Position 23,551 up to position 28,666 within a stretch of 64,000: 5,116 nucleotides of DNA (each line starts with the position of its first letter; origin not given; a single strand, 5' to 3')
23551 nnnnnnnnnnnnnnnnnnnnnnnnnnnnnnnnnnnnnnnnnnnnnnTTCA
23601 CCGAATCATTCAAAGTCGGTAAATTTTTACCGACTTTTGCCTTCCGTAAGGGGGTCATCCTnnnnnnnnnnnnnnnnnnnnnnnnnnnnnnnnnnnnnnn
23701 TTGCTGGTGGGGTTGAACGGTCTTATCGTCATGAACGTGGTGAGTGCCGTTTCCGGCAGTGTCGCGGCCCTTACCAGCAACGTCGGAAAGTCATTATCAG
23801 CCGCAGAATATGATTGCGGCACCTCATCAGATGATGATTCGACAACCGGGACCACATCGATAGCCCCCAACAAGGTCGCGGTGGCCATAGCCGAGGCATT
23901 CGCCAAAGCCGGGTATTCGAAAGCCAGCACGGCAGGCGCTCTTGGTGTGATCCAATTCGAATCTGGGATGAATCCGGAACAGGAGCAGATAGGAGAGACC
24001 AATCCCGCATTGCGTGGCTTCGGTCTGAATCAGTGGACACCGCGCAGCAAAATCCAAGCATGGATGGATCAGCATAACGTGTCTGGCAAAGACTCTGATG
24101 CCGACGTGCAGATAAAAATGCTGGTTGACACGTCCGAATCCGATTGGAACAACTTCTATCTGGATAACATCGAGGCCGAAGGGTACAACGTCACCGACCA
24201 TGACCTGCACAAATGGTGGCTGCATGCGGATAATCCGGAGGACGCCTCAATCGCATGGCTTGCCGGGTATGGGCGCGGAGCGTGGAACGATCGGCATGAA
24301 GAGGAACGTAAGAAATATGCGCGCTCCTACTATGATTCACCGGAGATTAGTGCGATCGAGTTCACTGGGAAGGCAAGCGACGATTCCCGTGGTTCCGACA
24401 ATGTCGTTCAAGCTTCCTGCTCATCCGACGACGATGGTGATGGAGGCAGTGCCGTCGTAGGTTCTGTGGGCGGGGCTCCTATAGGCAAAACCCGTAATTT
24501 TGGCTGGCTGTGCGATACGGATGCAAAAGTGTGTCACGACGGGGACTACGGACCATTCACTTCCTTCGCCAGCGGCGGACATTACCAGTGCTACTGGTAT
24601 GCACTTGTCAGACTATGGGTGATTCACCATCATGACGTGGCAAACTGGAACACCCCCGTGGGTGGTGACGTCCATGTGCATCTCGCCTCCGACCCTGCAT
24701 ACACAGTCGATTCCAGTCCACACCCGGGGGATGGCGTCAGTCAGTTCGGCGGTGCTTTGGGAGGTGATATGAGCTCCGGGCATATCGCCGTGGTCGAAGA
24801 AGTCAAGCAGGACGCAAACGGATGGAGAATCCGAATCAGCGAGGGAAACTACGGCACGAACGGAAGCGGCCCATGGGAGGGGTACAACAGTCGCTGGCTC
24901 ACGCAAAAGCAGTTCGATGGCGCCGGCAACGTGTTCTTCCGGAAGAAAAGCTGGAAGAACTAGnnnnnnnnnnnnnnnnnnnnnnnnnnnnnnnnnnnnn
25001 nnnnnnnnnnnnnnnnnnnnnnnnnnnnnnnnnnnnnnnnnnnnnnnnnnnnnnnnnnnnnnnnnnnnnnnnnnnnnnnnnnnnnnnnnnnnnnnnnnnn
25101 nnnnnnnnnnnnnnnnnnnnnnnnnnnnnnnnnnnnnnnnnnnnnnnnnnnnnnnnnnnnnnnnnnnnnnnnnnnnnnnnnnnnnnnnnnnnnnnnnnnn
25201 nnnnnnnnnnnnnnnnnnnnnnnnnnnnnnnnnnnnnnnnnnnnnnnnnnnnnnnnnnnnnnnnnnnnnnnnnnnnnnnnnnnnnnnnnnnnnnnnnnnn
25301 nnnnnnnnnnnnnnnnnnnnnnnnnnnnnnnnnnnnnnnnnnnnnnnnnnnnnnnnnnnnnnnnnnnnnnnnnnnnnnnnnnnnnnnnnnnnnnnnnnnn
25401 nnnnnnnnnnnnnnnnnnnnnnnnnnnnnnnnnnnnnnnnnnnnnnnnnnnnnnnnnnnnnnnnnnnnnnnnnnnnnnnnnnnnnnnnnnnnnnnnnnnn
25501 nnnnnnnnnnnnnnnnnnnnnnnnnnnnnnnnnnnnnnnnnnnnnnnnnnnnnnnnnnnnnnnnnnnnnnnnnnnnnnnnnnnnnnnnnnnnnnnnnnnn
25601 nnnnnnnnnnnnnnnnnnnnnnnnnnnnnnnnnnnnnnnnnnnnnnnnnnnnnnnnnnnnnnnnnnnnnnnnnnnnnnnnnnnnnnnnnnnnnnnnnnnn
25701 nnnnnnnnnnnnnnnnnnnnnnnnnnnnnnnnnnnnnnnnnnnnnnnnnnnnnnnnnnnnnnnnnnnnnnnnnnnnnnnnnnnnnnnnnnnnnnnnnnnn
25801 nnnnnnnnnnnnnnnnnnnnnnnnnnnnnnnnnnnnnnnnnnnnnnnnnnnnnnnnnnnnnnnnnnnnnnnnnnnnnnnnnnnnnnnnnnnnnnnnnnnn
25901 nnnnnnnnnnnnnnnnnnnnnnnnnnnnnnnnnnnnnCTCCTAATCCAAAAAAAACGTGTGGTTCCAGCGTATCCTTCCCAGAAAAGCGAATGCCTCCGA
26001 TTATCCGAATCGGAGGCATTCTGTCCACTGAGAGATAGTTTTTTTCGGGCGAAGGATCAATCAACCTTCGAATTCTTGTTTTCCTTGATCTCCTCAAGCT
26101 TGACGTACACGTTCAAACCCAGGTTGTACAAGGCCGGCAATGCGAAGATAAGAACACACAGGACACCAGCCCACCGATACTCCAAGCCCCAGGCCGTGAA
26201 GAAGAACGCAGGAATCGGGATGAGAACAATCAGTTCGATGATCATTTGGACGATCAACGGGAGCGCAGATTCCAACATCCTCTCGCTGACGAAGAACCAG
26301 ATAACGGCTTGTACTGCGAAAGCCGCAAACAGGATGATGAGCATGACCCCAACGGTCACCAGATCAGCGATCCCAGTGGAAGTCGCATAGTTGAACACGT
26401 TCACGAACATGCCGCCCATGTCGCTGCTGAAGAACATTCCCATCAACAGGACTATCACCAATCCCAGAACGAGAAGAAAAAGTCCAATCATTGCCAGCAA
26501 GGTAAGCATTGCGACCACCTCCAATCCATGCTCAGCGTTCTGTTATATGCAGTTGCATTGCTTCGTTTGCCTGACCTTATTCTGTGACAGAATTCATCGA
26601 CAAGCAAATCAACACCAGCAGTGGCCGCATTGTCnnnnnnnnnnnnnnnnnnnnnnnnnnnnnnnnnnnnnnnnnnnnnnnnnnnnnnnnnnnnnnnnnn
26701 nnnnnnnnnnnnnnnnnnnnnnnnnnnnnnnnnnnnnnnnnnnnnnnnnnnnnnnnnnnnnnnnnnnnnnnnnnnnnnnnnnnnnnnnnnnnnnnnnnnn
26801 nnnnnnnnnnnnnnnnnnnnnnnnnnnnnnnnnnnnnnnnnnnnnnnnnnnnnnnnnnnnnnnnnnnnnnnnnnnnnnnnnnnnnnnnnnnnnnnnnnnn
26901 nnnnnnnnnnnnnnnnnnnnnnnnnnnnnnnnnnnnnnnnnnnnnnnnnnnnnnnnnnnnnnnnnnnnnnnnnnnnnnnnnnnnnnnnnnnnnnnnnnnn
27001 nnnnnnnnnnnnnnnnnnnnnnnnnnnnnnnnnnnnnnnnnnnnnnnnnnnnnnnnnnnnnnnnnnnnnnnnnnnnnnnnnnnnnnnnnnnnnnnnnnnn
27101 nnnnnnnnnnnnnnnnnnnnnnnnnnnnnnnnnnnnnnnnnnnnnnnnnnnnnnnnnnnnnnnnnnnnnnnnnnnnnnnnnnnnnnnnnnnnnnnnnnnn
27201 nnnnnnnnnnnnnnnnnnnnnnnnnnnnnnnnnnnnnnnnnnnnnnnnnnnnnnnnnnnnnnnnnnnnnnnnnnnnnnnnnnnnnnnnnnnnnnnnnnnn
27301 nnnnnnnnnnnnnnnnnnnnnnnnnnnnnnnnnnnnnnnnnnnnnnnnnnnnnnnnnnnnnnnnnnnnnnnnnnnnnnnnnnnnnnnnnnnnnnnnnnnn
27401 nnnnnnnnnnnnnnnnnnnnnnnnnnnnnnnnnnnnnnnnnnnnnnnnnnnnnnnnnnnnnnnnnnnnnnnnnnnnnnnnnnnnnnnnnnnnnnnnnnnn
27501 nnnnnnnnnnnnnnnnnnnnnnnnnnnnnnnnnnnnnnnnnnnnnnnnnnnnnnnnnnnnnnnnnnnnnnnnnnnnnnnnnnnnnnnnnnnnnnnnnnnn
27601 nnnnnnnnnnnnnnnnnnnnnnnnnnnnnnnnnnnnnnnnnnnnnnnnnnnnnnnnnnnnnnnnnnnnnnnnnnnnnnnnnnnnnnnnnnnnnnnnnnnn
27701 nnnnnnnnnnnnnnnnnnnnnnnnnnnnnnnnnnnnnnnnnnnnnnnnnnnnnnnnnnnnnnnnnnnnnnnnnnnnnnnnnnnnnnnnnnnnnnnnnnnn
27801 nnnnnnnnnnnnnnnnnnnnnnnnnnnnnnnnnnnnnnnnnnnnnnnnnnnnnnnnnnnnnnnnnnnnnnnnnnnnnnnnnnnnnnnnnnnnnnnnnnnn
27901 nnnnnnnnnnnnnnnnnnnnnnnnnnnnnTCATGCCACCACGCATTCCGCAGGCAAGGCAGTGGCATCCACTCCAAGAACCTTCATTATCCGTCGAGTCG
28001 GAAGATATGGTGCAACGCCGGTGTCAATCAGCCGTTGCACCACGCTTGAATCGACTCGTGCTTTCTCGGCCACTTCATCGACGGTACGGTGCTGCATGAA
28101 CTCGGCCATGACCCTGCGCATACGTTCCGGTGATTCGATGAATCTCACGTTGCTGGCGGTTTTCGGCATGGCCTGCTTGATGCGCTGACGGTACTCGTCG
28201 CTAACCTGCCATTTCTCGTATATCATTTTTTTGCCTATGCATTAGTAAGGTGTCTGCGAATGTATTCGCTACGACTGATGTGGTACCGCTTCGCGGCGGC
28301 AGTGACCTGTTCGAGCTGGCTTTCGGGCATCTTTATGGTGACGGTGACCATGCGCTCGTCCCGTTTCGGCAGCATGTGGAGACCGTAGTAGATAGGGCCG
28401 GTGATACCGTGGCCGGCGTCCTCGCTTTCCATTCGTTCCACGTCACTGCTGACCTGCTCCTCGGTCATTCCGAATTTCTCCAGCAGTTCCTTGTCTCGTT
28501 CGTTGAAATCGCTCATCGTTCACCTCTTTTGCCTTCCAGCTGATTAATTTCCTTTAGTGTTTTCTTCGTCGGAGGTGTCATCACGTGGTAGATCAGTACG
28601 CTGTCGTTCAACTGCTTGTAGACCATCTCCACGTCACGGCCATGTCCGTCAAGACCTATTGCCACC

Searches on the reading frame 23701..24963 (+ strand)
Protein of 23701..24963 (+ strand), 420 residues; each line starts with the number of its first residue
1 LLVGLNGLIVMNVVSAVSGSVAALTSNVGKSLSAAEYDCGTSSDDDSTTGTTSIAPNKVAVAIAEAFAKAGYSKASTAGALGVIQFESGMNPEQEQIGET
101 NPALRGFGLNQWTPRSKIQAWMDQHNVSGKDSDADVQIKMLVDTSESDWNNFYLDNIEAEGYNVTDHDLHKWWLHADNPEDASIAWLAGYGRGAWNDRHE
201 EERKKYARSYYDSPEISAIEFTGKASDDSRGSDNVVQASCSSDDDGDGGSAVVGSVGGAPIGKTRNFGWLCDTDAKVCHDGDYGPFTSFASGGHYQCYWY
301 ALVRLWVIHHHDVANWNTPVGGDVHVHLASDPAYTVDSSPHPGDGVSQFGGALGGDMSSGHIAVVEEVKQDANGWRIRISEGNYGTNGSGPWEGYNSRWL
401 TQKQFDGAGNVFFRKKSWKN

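Call 67: search_protein_families(library=pfam, proteins=[window:23701-24963:+], max_evalue=0.001)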
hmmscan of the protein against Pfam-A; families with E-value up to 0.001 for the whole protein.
window:23701-24963:+ (420 aa): 2 families
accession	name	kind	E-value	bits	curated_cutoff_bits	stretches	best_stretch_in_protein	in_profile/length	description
PF18013.6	Phage_lysozyme2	-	1e-22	81.2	28.2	1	58-212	1-138/140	Phage tail lysozyme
PF05257.22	CHAP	-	3.1e-09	37.6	26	1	292-383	5-81/81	CHAP domain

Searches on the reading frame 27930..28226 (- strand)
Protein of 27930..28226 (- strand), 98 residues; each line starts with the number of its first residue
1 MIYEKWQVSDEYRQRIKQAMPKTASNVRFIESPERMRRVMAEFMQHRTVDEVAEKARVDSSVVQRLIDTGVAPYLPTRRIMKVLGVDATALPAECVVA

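Call 62: search_protein_families(library=pfam, proteins=[window:27930-28226:-], max_evalue=0.1)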
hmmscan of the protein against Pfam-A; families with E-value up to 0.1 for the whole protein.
window:27930-28226:- (98 aa): 6 families
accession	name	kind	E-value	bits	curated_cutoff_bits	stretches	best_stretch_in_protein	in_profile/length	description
PF16991.10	SIR4_SID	-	0.0066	17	27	1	21-79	59-117/163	Sir4 SID domain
PF12728.13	HTH_17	-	0.023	15.4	27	1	48-75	3-30/51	Helix-turn-helix domain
PF00356.27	LacI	-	0.028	14.6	27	0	4-22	22-40/46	Bacterial regulatory proteins, lacI family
PF19104.5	DUF5791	-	0.04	14.5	27.4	1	37-97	6-65/124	Family of unknown function (DUF5791)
PF13542.12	HTH_Tnp_ISL3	-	0.05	13.5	27.4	1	35-69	15-49/51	Helix-turn-helix domain of transposase family ISL3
PF24033.1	DUF7342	-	0.07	13.5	31.6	1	34-65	5-36/150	Family of unknown function (DUF7342)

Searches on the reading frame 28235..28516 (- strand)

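Call 62: search_protein_families(library=pfam, proteins=[window:28235-28516:-], max_evalue=0.1)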
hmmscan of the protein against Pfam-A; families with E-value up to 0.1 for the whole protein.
window:28235-28516:- (93 aa): 6 families
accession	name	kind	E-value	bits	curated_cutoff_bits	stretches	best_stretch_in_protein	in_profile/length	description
PF01402.27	RHH_1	-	4.7e-05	23.6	20.5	1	59-90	2-33/39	Ribbon-helix-helix protein, copG family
PF19807.5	DUF6290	-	0.00032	21.3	27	1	56-90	1-35/72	Family of unknown function (DUF6290)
PF21983.2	NikA-like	-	0.0013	19.3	27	1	55-91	3-39/72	Mobilization protein NikA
PF12441.14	CopG_antitoxin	-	0.0038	18.4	28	1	50-91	36-77/79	CopG antitoxin of type II toxin-antitoxin system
PF19891.5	DUF6364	-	0.033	15.1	27.3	0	59-91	5-37/70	Family of unknown function (DUF6364)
PF15919.11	HicB_lk_antitox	-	0.033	14.8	27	1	52-88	85-121/123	HicB_like antitoxin of bacterial toxin-antitoxin system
